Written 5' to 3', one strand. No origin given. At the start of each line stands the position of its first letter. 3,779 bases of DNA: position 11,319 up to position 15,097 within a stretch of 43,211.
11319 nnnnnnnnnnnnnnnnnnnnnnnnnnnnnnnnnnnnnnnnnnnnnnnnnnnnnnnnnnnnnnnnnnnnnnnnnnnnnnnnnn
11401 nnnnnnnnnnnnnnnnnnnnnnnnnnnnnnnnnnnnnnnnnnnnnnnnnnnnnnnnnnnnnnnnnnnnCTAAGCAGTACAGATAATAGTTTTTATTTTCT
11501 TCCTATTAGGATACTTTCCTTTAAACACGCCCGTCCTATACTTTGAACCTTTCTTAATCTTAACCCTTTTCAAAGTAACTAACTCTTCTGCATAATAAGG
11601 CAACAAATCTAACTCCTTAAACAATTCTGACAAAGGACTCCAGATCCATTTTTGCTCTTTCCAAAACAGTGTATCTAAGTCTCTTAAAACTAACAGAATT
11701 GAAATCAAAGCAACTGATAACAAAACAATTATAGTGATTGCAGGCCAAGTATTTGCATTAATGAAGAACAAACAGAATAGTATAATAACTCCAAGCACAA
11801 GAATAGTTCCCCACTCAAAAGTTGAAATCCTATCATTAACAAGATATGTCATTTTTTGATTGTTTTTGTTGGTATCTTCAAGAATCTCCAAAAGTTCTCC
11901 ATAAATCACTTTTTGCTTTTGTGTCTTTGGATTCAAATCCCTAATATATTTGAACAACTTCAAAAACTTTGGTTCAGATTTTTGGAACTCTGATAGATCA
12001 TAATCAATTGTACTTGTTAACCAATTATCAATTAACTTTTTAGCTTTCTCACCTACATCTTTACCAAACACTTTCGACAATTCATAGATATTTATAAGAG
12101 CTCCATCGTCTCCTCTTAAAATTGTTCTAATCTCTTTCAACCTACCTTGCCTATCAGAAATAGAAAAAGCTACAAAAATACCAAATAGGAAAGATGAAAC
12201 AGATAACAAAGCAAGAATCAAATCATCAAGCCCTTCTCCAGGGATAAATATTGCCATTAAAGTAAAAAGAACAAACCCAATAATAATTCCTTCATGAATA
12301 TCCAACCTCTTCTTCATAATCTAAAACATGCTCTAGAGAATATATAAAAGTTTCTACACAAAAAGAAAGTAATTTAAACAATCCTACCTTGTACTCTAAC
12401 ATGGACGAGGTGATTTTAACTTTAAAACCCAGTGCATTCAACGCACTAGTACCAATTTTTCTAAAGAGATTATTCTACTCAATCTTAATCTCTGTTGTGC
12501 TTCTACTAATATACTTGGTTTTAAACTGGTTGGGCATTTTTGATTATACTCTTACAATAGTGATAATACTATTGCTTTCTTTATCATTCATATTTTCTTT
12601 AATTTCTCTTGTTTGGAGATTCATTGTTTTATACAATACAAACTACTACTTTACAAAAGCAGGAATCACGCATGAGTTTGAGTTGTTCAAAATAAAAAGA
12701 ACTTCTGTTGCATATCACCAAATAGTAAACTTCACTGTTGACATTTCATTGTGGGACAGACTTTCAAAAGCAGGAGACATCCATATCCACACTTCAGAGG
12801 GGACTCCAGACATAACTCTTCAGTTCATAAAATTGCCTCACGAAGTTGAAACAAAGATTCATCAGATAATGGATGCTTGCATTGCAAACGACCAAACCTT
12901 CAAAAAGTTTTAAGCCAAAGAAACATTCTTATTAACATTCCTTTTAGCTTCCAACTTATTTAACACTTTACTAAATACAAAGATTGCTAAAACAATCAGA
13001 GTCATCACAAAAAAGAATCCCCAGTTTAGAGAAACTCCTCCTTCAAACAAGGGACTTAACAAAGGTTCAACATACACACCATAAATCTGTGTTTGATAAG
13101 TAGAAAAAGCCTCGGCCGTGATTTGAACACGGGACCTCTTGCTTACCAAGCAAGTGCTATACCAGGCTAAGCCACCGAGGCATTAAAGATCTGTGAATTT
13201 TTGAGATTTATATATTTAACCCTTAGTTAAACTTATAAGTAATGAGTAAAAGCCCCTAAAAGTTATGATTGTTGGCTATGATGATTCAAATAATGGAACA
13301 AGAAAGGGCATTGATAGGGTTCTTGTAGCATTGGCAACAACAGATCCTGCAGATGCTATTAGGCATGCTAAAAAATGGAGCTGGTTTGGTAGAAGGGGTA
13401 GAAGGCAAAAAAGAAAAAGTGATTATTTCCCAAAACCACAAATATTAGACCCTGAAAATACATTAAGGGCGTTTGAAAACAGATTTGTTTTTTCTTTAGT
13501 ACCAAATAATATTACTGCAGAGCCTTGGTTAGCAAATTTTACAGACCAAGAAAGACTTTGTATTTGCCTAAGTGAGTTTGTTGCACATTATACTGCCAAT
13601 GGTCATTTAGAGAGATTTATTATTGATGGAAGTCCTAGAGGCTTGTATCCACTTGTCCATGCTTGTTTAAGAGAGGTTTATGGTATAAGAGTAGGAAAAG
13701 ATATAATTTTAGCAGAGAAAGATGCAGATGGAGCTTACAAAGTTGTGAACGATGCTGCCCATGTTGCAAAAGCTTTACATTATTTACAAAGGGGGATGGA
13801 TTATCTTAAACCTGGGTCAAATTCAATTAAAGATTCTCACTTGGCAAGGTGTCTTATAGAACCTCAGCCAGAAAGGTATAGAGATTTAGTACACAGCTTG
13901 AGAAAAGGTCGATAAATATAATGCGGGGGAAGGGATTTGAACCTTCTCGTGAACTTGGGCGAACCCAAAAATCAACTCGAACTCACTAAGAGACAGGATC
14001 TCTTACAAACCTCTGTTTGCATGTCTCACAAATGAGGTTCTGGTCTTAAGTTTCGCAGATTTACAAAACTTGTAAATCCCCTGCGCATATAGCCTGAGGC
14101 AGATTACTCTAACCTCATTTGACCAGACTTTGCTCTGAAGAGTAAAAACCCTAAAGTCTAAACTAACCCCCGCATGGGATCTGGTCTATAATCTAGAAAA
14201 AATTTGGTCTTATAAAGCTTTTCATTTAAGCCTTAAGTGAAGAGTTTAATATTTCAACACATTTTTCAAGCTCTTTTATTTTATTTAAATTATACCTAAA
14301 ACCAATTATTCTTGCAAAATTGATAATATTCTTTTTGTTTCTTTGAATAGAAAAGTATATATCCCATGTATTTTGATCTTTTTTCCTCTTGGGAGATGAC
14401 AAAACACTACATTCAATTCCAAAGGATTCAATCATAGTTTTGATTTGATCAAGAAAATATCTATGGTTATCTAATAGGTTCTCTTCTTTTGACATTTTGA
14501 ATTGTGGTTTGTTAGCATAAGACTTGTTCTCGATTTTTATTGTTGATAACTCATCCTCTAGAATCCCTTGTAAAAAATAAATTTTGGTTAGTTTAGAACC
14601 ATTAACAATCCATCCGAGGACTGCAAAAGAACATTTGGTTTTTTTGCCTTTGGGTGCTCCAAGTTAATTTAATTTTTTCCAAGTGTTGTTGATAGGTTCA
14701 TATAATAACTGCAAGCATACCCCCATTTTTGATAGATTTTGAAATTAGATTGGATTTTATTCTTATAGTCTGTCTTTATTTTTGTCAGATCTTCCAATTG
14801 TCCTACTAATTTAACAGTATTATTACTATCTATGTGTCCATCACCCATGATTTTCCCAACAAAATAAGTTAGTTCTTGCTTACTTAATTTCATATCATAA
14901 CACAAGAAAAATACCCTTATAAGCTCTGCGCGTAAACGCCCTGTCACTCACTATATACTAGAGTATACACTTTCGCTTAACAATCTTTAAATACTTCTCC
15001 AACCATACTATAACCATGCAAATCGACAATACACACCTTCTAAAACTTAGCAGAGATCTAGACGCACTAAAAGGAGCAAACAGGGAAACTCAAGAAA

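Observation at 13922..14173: tRNA gene whose acceptor/T-arm ends are separated by about 175 nt of structured insert: multi-intron or shattered tRNA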

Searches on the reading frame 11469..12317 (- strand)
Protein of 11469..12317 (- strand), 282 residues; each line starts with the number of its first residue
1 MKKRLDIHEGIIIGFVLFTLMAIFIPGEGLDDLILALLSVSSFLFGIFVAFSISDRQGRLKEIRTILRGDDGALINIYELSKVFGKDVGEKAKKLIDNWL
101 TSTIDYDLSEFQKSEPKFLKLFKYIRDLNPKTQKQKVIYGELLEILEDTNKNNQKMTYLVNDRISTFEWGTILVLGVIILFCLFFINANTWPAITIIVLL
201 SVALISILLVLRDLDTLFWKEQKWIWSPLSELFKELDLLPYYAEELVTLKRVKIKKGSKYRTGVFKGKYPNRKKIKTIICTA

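Call 10: search_protein_families(library=pfam, proteins=[window:11469-12317:-], max_evalue=0.01)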
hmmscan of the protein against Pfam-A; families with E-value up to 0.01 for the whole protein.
window:11469-12317:- (282 aa): 4 families
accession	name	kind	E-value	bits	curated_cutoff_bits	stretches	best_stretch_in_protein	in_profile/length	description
PF14023.12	Bestrophin-like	-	1.3e-18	67.9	32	1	32-218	28-221/232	Bestrophin-like domain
PF20990.2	DUF2207_C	-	0.00074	19.7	33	1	97-210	58-185/247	Predicted membrane protein (DUF2207) C-terminal domain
PF03901.23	Glyco_transf_22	-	0.00086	19.1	23.8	1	147-231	154-239/414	Alg9-like mannosyltransferase family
PF03124.20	EXS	-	0.0012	18.6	25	1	136-232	29-113/330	EXS family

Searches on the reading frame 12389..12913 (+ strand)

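Call 10: search_protein_families(library=pfam, proteins=[window:12389-12913:+], max_evalue=0.01)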
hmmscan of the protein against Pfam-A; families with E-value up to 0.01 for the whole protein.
window:12389-12913:+ (174 aa): 1 family
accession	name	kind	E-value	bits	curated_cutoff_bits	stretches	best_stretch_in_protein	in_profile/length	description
PF03703.20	bPH_2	-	1.7e-06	28.6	22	1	82-155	2-76/78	Bacterial PH domain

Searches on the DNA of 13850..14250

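Call 4: search_rna_families(source=window, start=13850, end=14250, threshold=evalue, max_evalue=10, show_alignments=5)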
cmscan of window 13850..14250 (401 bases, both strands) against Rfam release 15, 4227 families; matches with E-value up to 10: 5.
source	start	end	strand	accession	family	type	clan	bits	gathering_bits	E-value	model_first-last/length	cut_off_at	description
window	14215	14237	-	RF01113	BMV3_UPD-PK3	Cis-reg;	-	18.3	36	3.9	1-23/23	no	Pseudoknot of upstream pseudoknot domain (UPD) of the 3'UTR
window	14194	14244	+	RF02418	Spd-sr07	Gene; sRNA;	-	17.3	55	3.9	1-63/63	no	Streptococcus sRNA Spd-sr07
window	14090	14160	+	RF00606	SNORD93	Gene; snRNA; snoRNA; CD-box;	-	17.1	60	2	1-74/74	no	Small nucleolar RNA SNORD93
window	14059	14077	+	RF00788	mir-287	Gene; miRNA;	-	14.3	80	3.6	28-46/73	no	mir-287 microRNA precursor family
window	14129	14207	-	RF02219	ZNRD1-AS1_2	Gene; lncRNA;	-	11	60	4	1-76/76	no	ZNRD1 antisense RNA 1 conserved region 2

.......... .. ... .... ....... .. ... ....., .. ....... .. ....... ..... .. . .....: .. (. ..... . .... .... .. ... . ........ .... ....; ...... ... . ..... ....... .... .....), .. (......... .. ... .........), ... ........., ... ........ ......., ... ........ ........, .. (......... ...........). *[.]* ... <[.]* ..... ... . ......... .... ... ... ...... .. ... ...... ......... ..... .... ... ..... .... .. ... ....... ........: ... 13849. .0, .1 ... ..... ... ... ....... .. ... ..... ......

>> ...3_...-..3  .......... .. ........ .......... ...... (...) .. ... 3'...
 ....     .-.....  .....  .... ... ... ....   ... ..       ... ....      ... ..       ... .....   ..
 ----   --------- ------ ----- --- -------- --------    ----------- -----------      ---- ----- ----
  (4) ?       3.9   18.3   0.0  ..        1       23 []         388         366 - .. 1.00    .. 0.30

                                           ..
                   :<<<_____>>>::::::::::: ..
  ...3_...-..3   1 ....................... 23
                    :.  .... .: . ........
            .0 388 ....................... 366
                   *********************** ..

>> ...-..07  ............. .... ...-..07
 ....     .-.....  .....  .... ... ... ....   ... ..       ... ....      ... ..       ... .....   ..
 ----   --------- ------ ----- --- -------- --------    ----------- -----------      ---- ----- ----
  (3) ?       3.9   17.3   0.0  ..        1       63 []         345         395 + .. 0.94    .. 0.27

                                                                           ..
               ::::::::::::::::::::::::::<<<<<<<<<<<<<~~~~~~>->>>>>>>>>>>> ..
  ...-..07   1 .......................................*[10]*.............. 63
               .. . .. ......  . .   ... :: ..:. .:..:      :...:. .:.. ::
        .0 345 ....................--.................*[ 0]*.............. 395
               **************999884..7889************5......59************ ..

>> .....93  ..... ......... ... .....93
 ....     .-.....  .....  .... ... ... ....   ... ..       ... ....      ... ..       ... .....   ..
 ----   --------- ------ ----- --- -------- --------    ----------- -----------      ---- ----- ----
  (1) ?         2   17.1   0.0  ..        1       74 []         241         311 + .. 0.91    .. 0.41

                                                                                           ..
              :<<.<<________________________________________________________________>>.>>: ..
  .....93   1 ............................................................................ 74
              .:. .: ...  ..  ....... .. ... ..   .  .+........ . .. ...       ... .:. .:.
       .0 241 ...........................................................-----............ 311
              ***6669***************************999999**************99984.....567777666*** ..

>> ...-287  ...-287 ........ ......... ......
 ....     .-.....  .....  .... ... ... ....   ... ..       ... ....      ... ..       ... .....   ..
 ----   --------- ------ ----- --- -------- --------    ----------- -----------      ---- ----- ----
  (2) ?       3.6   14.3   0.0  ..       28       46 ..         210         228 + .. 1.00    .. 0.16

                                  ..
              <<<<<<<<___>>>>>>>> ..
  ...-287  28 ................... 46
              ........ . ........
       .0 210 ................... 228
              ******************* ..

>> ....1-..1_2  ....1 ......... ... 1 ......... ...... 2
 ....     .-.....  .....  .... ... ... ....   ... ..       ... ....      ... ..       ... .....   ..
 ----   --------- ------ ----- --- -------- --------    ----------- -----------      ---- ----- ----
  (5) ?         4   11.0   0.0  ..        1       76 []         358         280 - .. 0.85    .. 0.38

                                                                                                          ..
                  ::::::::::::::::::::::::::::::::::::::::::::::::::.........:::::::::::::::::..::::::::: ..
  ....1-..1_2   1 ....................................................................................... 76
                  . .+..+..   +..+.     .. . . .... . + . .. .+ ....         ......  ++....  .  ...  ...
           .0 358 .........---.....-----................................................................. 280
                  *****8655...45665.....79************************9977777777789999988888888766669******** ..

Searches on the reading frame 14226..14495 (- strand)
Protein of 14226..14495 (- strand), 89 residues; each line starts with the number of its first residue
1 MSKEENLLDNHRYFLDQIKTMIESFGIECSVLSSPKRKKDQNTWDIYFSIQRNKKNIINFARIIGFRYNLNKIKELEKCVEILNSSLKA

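Call 10: search_protein_families(library=pfam, proteins=[window:14226-14495:-], max_evalue=0.01)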
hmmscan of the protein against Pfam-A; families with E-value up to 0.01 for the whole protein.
window:14226-14495:- (89 aa): 1 family
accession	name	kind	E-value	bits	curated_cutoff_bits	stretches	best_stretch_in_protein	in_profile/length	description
PF14528.11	LAGLIDADG_3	-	0.0071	17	22.5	0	10-65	31-82/82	LAGLIDADG-like domain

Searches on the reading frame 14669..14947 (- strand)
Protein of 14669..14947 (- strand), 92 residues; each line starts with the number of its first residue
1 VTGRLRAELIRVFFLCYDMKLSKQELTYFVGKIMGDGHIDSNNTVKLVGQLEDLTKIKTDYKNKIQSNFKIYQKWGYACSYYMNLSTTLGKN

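Call 10: search_protein_families(library=pfam, proteins=[window:14669-14947:-], max_evalue=0.01)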
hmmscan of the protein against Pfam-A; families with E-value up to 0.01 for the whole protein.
window:14669-14947:- (92 aa): 1 family
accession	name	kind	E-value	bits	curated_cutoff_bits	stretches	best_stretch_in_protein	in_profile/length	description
PF21465.2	Cwp6_N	-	0.0028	18.1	27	1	4-64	25-83/108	Putative N-acetylmuramoyl-L-alanine amidase cwp6, N-terminal domain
